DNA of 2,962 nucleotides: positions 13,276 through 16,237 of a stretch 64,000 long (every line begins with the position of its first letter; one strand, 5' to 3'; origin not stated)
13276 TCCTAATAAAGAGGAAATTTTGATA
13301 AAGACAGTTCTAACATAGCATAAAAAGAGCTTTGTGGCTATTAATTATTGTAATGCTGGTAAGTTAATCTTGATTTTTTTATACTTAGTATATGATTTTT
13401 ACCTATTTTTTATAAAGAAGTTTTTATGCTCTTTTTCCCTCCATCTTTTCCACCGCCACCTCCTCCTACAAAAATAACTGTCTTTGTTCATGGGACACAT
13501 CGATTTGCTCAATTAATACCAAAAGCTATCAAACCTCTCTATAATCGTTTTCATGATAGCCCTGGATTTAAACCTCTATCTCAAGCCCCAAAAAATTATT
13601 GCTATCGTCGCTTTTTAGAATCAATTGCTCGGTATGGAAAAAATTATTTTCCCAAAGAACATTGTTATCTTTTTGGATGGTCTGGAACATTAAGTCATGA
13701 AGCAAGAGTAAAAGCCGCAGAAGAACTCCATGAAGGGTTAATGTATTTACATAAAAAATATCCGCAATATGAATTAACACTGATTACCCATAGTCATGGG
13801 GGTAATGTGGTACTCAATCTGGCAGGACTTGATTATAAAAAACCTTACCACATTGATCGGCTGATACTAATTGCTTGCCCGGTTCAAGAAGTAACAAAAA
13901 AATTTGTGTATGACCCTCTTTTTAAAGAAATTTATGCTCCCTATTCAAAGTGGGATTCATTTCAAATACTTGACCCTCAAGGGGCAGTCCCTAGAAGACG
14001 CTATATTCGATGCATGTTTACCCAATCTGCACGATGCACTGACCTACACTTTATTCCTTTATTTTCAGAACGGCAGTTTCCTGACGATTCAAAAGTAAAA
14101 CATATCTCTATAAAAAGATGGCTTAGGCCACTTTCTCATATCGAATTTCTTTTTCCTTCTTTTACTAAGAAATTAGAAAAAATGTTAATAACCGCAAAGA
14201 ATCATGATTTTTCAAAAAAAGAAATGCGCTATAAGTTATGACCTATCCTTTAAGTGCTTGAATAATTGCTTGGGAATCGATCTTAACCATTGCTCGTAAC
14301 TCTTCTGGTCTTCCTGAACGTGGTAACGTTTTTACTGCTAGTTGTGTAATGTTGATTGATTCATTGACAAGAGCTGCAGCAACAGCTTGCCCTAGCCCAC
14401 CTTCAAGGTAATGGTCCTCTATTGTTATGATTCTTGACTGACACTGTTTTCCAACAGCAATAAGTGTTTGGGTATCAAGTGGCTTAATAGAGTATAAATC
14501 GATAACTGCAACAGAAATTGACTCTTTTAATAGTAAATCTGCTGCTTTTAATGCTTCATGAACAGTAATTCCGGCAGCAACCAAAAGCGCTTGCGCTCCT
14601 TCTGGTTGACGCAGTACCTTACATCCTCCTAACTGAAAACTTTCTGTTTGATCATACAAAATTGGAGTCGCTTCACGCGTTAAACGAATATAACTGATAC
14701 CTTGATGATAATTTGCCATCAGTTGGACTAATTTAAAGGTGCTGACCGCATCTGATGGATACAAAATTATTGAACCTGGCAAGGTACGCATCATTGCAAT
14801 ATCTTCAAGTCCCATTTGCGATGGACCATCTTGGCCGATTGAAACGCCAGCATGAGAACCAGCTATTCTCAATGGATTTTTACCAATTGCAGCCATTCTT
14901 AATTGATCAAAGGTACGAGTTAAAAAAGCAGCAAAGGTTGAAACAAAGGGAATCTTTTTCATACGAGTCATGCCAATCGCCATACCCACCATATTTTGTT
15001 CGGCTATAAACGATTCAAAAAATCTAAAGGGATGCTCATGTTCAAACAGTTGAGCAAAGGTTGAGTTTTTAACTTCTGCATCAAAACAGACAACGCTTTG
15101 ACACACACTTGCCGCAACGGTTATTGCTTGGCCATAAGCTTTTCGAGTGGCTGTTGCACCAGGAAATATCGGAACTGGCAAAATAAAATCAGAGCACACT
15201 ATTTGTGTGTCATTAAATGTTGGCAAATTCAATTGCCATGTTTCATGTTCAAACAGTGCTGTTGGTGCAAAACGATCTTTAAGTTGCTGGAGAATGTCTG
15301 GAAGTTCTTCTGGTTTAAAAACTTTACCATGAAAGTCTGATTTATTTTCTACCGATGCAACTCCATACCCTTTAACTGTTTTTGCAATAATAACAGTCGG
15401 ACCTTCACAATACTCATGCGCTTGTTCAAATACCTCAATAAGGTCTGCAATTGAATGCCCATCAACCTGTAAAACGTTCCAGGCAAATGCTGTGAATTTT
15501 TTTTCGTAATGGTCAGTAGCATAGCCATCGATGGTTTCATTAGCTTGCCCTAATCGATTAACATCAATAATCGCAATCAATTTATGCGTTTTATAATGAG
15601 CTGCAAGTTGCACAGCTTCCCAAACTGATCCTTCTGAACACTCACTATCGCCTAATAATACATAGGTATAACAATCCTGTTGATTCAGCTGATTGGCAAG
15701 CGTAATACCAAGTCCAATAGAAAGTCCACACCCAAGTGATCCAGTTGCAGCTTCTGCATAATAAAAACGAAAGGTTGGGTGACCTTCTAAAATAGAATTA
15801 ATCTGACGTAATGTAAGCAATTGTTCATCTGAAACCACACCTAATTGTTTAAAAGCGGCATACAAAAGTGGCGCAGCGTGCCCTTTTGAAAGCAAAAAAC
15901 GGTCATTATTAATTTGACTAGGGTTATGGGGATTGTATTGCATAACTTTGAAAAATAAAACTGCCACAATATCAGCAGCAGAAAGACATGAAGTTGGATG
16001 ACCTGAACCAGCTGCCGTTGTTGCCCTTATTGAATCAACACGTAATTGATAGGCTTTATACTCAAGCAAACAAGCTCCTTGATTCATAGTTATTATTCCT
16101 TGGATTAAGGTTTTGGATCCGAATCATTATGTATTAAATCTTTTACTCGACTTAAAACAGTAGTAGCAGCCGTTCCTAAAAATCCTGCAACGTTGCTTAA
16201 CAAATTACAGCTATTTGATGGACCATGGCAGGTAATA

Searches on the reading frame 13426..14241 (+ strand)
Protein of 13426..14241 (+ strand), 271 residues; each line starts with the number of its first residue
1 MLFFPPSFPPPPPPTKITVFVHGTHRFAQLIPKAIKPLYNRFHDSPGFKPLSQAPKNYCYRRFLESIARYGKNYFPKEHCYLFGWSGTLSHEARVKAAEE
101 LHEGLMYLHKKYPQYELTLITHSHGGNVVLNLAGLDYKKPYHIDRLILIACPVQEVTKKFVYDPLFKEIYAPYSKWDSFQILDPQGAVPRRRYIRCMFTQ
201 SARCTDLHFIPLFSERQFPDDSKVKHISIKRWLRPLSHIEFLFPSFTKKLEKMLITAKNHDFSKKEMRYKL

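Call 42: search_protein_families(library=pfam, proteins=[window:13426-14241:+], max_evalue=0.001)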
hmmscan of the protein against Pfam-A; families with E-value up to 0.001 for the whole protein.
window:13426-14241:+ (271 aa): 1 family
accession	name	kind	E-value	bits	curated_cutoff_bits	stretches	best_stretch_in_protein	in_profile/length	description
PF12146.15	Hydrolase_4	-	0.00015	21.6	27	1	101-155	62-113/239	Serine aminopeptidase, S33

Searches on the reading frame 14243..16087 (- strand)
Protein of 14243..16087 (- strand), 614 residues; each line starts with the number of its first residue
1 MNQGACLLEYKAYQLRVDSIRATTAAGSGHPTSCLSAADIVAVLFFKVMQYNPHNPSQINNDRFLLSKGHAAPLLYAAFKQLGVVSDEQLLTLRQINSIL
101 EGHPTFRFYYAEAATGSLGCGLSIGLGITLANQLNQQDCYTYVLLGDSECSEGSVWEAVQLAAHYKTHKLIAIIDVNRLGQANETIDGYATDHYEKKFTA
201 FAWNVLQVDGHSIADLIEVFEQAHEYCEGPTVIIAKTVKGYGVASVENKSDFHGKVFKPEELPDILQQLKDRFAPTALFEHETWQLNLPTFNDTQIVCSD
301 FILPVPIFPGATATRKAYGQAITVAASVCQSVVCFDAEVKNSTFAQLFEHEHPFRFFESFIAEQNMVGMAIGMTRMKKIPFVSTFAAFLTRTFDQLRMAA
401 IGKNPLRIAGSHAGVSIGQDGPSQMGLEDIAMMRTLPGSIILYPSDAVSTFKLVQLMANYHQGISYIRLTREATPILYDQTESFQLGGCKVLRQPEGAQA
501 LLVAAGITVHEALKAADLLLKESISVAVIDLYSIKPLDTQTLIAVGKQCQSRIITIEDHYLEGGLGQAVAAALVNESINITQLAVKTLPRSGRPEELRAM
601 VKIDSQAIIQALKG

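Call 42: search_protein_families(library=pfam, proteins=[window:14243-16087:-], max_evalue=0.001)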
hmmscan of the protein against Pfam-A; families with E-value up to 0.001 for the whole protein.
window:14243-16087:- (614 aa): 6 families
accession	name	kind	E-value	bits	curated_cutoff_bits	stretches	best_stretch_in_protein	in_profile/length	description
PF00456.26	Transketolase_N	-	3e-48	165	22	1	14-268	8-274/334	Transketolase, thiamine diphosphate binding domain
PF02779.29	Transket_pyr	-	5e-42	143.9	27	1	312-474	3-172/174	Transketolase, pyrimidine binding domain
PF02780.25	Transketolase_C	-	6.4e-26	91.1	25.9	1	490-608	2-124/124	Transketolase, C-terminal domain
PF00676.26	E1_dh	-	2e-11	43.9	22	1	115-242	100-229/300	Dehydrogenase E1 component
PF13292.11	DXP_synthase_N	-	8.6e-07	28.9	21.2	1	87-179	82-173/274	1-deoxy-D-xylulose-5-phosphate synthase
PF22613.1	Transketolase_C_1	-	5.6e-05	23.8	27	1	491-573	4-71/113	Transketolase-like TK C-terminal domain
